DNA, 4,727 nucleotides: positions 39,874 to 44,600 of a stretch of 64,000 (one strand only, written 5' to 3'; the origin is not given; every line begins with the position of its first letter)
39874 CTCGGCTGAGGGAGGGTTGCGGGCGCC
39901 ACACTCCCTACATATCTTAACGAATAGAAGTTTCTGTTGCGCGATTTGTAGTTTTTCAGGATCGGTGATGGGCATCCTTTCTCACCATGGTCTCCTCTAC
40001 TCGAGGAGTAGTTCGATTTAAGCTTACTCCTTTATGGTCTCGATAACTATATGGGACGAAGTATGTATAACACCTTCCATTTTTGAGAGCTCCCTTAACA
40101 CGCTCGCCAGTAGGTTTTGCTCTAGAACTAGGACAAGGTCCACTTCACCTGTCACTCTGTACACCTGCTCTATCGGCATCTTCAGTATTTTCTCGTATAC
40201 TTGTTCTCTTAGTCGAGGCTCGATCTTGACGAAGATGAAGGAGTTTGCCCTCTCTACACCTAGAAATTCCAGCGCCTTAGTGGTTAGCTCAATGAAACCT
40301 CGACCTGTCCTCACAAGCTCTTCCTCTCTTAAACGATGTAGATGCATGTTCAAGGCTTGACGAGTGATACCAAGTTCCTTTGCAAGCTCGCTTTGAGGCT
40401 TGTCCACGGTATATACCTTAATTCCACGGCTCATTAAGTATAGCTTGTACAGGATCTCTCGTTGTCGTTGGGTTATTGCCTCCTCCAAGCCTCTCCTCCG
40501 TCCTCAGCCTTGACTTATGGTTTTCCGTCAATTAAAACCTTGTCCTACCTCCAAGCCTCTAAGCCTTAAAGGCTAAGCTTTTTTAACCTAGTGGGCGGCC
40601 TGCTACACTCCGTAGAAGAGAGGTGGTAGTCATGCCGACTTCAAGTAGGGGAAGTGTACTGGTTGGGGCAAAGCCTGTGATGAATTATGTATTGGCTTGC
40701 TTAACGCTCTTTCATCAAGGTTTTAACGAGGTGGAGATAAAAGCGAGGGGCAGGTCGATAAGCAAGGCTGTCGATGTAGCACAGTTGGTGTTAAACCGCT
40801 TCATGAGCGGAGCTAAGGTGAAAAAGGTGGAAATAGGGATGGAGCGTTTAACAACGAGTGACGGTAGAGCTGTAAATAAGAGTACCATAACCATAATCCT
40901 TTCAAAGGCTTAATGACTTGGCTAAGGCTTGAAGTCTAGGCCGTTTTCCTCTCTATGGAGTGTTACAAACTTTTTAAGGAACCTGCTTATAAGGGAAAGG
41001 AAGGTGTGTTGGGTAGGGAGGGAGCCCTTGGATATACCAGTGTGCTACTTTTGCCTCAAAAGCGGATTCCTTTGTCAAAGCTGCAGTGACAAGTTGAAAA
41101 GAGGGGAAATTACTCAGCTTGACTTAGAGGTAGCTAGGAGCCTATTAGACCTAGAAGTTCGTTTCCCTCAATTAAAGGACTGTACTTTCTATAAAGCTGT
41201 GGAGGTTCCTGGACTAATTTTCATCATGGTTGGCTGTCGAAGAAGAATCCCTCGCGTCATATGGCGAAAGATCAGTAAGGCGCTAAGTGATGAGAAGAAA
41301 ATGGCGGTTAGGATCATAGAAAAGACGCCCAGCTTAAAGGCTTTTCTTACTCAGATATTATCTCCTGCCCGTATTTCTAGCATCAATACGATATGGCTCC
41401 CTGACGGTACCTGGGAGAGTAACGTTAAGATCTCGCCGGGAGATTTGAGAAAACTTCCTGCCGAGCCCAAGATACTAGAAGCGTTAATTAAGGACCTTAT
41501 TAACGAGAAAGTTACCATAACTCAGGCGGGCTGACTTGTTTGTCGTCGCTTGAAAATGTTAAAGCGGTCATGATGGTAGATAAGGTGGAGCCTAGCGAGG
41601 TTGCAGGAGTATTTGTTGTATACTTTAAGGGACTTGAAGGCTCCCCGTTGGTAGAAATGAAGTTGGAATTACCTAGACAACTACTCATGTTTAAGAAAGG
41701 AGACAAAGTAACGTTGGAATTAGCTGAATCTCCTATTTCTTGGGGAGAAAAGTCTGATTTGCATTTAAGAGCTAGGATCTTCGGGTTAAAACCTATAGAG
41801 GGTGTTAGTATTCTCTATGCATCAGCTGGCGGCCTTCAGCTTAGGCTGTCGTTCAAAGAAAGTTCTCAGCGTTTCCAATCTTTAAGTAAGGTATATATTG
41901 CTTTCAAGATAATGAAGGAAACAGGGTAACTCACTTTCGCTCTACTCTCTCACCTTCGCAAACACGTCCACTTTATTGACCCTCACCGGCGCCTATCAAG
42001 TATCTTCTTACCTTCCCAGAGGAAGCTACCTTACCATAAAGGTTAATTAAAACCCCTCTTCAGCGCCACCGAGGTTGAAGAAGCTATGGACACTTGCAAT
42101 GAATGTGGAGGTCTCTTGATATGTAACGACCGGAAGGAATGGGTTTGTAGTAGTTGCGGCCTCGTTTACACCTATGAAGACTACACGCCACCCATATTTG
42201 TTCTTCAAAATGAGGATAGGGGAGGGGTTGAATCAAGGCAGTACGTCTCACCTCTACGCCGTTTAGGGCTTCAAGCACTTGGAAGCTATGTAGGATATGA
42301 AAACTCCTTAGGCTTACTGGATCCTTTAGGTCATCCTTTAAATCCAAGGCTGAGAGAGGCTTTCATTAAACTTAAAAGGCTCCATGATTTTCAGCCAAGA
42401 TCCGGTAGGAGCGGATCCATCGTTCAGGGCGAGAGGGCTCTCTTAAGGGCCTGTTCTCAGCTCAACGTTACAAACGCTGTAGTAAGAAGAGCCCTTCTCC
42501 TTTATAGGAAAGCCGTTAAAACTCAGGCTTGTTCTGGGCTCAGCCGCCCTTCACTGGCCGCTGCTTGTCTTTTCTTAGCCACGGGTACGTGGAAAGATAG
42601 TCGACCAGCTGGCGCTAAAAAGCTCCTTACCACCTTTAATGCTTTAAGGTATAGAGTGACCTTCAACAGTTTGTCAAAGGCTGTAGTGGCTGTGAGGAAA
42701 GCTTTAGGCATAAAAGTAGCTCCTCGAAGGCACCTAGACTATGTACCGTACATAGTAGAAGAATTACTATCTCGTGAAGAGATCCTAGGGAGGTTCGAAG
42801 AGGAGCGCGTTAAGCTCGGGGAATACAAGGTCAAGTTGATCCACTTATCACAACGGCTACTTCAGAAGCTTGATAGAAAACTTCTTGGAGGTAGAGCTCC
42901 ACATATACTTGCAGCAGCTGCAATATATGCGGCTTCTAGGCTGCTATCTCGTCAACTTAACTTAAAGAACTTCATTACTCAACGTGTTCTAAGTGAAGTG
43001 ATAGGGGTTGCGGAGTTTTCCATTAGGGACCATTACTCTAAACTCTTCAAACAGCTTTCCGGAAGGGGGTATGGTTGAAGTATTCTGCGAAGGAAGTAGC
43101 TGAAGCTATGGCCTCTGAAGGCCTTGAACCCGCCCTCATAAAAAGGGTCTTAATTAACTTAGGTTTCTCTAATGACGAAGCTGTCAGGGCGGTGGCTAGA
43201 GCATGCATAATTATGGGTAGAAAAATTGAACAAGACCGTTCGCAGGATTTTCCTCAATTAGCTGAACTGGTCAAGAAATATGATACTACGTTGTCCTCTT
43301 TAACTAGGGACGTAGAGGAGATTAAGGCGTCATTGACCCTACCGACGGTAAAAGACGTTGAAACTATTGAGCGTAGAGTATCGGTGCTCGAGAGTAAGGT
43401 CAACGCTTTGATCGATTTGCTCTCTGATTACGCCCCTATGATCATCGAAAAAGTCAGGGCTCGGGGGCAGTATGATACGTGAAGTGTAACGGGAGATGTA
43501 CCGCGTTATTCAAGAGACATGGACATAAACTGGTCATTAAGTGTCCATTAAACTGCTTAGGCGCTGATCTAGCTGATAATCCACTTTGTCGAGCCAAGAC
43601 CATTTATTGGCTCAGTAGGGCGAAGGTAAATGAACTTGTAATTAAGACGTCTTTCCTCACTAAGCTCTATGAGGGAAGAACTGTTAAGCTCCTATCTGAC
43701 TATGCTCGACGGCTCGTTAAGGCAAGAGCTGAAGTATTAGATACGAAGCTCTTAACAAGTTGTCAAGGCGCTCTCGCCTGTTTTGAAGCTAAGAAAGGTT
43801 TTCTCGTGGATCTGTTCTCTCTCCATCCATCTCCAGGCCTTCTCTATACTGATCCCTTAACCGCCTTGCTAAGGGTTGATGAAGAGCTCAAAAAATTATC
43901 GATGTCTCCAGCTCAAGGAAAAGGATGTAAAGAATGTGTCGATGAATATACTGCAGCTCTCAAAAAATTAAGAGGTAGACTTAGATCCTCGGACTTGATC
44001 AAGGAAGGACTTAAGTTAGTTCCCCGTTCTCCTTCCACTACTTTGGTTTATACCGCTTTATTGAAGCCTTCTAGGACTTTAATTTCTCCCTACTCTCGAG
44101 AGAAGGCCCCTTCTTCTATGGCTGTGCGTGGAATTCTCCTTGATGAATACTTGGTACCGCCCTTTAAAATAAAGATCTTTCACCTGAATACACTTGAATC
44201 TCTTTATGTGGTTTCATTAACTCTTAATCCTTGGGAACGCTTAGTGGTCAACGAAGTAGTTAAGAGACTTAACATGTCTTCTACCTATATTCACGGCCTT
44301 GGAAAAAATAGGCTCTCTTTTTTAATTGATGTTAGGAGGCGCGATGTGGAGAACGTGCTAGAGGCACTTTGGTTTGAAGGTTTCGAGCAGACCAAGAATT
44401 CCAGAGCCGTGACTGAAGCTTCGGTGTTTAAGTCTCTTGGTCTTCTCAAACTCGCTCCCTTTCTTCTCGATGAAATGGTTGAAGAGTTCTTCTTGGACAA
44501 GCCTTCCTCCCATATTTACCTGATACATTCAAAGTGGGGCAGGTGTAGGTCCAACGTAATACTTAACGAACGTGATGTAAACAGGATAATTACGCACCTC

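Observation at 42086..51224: Ten-gene co-directional array: TFB paralog + Tad-like type IV filament machinery + HerA/VirB4-like ATPase + XPD helicase + Fap7 kinase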

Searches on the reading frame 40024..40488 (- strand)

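Call 7: search_protein_families(library=pfam, proteins=[window:40024-40488:-], max_evalue=0.01)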
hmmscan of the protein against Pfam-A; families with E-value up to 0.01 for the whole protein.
window:40024-40488:- (154 aa): 12 families
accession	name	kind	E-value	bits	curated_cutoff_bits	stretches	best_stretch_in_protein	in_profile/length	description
PF01037.27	AsnC_trans_reg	-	4.2e-09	36.6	25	1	85-151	1-73/73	Lrp/AsnC ligand binding domain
PF13545.12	HTH_Crp_2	-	8.6e-07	29.3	27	1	25-69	18-62/70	Crp-like helix-turn-helix domain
PF12802.13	MarR_2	-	1.7e-05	25.3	27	1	32-61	23-52/61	MarR family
PF01022.26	HTH_5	-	9e-05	22.7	22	1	33-60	19-46/47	Bacterial regulatory protein, arsR family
PF12840.13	HTH_20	-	0.0002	21.7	27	1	33-60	22-49/51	Helix-turn-helix domain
PF13412.12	HTH_24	-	0.00022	21.2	21.9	1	31-60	19-48/48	Winged helix-turn-helix DNA-binding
PF04545.22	Sigma70_r4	-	0.0011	18.8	24.1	1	5-52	5-43/50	Sigma-70, region 4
PF04967.18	HTH_10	-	0.002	18.4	23.1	0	33-52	27-46/53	HTH DNA binding domain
PF03927.19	NapD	-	0.0048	17.4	28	1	87-144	8-68/76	NapD protein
PF08279.18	HTH_11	-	0.006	16.9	25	0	33-56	19-42/55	HTH domain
PF08281.18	Sigma70_r4_2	-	0.0061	16.6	25.7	0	28-55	25-52/54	Sigma-70, region 4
PF22451.2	NirdL-like_HTH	-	0.0098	15.9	27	0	28-60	15-47/47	Siroheme decarboxylase NirDL-like HTH domain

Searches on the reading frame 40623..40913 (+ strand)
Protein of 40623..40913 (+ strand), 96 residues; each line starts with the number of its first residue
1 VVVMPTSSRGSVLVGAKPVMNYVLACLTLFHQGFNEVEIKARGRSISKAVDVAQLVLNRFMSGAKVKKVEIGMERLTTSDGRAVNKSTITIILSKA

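Call 7: search_protein_families(library=pfam, proteins=[window:40623-40913:+], max_evalue=0.01)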
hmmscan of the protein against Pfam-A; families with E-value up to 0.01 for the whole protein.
window:40623-40913:+ (96 aa): 1 family
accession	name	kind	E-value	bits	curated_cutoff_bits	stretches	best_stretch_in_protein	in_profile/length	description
PF01918.27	Alba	-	7.9e-21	74.1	25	1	12-71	3-64/66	Alba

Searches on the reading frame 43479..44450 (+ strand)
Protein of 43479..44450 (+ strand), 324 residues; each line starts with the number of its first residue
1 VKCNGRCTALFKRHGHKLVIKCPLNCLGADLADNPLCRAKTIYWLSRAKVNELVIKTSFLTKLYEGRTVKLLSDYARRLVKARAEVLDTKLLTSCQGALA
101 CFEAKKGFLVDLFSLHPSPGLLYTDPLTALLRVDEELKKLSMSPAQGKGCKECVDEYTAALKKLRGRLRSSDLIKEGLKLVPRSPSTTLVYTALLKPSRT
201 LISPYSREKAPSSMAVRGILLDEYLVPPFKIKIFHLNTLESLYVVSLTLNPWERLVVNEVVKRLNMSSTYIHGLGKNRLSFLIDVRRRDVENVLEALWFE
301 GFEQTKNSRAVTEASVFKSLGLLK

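Call 63: predict_structure(alignment_id=A4)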
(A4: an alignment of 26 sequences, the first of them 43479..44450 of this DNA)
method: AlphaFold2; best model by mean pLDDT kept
length: 324 residues; sequences in the alignment: 26
mean_pLDDT: 83.3   pTM: 0.81
mean pLDDT of the five models: 83.3, 82.2, 81.0, 81.0, 80.8
residues with pLDDT >= 90: 147; 70-90: 115; 50-70: 48; < 50: 14
segments of 3 or more residues with pLDDT < 50: 1-5, 208-215
pLDDT, mean of each block of 10 residues (from residue 1): 54 77 71 91 93 90 96 96 78 67 84 86 96 95 79 87 95 97 92 96 61 57 92 88 89 87 77 65 91 78 70 93 83
secondary structure, 60 per line:
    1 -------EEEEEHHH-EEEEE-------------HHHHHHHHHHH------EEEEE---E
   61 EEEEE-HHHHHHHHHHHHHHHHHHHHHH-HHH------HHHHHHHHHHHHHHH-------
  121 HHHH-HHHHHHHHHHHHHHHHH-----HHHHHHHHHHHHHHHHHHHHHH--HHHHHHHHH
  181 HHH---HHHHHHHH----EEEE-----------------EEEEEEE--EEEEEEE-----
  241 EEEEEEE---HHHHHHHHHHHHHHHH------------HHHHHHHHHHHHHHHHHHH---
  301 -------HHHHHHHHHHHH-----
elements in order: E8-12 E17-21 H35-45 E52-56 E60-65 H67-88 H99-113 H121-124 H126-142 H148-169 H172-183 H187-194 E199-202 E220-226 E229-235 E241-247 H251-266 H279-297 H308-319

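Call 65: fold_search(model_id=the predicted structure, library=pdb)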
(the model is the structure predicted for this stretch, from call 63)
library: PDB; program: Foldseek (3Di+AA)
matches with E <= 10: 195; with E <= 0.001: 0
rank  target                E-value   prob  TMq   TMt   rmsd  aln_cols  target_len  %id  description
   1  2r31                  3.6e-01  0.08  0.08  0.10  14.1       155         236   15  Crystal structure of atp12p from paracoccus denitrificans (released 2008-03-25)
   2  5ah5_B                4.0e-01  0.15  0.17  0.09  18.9       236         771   14  Crystal structure of the ternary complex of Agrobacterium radiobacter K84 agnB2 LeuRS-tRNA-LeuAMS (released 2016-02-17)
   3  9mj5_S                5.4e-01  0.10  0.13  0.06  21.8       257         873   11  Catalytic domain of human DNA polymerase alpha in complex with DNA and RPA (released 2025-02-19)
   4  6v8p_A                6.3e-01  0.13  0.13  0.04  20.5       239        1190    9  Structure of DNA Polymerase Zeta (Apo) (released 2020-08-19)
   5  4pj6_B                6.6e-01  0.04  0.14  0.07  21.2       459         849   12  Crystal Structure of Human Insulin Regulated Aminopeptidase with Lysine in Active Site (released 2014-12-03)
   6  5jk0_D                1.2e+00  0.04  0.13  0.12  25.6       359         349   11  Crystal structure of XerH site-specific recombinase bound to difH substrate: pre-cleavage complex (released 2016-12-28)
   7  8p0i_A                1.2e+00  0.04  0.16  0.08  19.9       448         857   10  Crystal structure of the open conformation of insulin-regulated aminopeptidase in complex with a small-MW inhibitor (released 2024-09-04)
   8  5exr_C                1.7e+00  0.04  0.12  0.05  25.0       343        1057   10  Crystal structure of human primosome (released 2016-03-23)
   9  8cgw_A                1.7e+00  0.03  0.16  0.08  20.7       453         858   10  Insulin-regulated aminopeptidase (IRAP) in complex with an allosteric benzopyran-based inhibitor (released 2024-01-31)
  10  2yfb_A                1.9e+00  0.04  0.11  0.14  23.6       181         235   16  X-ray structure of McpS ligand binding domain in complex with succinate (released 2012-04-18)
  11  8vl3_MODEL_1_A        2.0e+00  0.15  0.10  0.29  17.3       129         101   12  Solution NMR structure of de novo designed protein F3 parent (released 2024-08-07)
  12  5iud_A                2.0e+00  0.04  0.12  0.05  21.4       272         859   11  Human DNA polymerase alpha in binary complex with a DNA:DNA template-primer (released 2016-04-13)
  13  5zbd_A                2.0e+00  0.03  0.12  0.10  18.4       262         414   10  Crystal structure of tryptophan oxidase (C395A mutant) from Chromobacterium violaceum (released 2018-12-19)
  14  6iqq_C                2.0e+00  0.03  0.09  0.06  15.7       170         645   15  Crystal structure of Prc with S452I and L252Y mutations in complex with NlpI (released 2019-07-24)
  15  4e0v_B                2.1e+00  0.03  0.12  0.09  20.3       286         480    9  Structure of L-amino acid oxidase from the B. jararacussu venom (released 2012-04-25)
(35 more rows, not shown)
